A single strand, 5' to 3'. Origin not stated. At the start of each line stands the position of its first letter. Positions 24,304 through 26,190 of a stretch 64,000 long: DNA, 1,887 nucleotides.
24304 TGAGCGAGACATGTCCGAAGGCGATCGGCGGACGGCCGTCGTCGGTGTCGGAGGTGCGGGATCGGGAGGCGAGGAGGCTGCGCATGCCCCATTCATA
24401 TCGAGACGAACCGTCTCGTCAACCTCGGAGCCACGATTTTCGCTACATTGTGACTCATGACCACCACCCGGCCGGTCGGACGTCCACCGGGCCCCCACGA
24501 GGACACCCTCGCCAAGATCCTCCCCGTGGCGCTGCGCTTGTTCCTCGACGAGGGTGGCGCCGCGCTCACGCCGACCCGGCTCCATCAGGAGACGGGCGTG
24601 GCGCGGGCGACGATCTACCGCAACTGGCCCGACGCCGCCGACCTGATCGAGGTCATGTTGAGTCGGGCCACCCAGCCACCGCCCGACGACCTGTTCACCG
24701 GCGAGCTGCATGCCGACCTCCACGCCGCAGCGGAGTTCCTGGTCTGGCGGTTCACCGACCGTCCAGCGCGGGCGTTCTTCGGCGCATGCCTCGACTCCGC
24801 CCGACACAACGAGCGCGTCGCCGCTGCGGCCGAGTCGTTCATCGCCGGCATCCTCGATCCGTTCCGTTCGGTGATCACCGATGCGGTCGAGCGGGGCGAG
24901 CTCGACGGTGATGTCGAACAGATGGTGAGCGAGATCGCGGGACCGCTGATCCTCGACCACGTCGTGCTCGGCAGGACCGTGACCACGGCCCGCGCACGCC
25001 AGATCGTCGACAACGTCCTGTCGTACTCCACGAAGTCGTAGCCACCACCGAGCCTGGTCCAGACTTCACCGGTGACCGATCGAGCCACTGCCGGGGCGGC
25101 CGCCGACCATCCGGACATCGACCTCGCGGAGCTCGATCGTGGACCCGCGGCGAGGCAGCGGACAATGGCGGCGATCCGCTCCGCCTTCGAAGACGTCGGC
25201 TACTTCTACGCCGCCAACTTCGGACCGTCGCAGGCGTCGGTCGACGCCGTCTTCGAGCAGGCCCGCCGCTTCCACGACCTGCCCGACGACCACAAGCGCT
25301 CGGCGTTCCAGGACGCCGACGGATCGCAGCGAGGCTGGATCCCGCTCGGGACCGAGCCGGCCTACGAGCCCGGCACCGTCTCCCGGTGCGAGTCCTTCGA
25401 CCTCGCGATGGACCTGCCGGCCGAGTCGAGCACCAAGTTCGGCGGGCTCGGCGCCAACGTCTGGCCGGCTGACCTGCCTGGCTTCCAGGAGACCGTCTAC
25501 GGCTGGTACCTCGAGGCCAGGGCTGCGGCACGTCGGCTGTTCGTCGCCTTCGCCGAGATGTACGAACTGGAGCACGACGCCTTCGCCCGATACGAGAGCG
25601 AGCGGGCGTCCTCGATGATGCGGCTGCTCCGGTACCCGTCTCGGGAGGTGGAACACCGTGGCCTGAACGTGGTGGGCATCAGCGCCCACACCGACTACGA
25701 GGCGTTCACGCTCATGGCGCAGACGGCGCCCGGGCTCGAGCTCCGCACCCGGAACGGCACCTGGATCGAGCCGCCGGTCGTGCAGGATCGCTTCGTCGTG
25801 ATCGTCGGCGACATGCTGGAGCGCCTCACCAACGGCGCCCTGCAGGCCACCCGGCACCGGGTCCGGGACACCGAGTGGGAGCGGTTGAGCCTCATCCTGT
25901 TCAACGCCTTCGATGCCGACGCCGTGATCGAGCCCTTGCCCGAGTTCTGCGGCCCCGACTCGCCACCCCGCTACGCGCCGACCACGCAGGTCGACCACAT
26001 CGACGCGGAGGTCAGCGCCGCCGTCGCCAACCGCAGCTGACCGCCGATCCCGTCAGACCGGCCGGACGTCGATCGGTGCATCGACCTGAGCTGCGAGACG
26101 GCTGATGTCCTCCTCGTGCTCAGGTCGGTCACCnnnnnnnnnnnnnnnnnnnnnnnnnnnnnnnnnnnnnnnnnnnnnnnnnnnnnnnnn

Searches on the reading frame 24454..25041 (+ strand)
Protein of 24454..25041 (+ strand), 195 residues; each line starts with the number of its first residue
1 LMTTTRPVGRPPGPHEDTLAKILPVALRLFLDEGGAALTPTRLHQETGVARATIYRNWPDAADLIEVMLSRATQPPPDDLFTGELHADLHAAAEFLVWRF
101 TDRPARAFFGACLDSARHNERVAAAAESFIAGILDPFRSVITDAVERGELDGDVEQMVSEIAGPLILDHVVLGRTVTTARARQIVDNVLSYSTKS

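Call 38: search_protein_families(library=pfam, proteins=[window:24454-25041:+], max_evalue=0.001)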
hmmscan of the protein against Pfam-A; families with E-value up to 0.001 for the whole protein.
window:24454-25041:+ (195 aa): 2 families
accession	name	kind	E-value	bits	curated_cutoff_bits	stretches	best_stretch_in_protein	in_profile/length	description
PF16859.10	TetR_C_11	-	3.2e-16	60.1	32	1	82-188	4-113/113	Tetracyclin repressor-like, C-terminal domain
PF00440.29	TetR_N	-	1.9e-05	24.8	24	1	22-66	1-45/47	Bacterial regulatory proteins, tetR family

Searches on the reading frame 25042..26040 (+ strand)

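Call 38: search_protein_families(library=pfam, proteins=[window:25042-26040:+], max_evalue=0.001)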
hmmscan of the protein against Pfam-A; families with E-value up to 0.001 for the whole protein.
window:25042-26040:+ (332 aa): 2 families
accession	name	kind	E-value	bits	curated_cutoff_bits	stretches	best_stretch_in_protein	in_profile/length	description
PF14226.12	DIOX_N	-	2.4e-19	70.5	27.3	1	24-143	2-116/117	non-haem dioxygenase in morphine synthesis N-terminal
PF03171.26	2OG-FeII_Oxy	-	1e-14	55.1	23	1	191-287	3-98/101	2OG-Fe(II) oxygenase superfamily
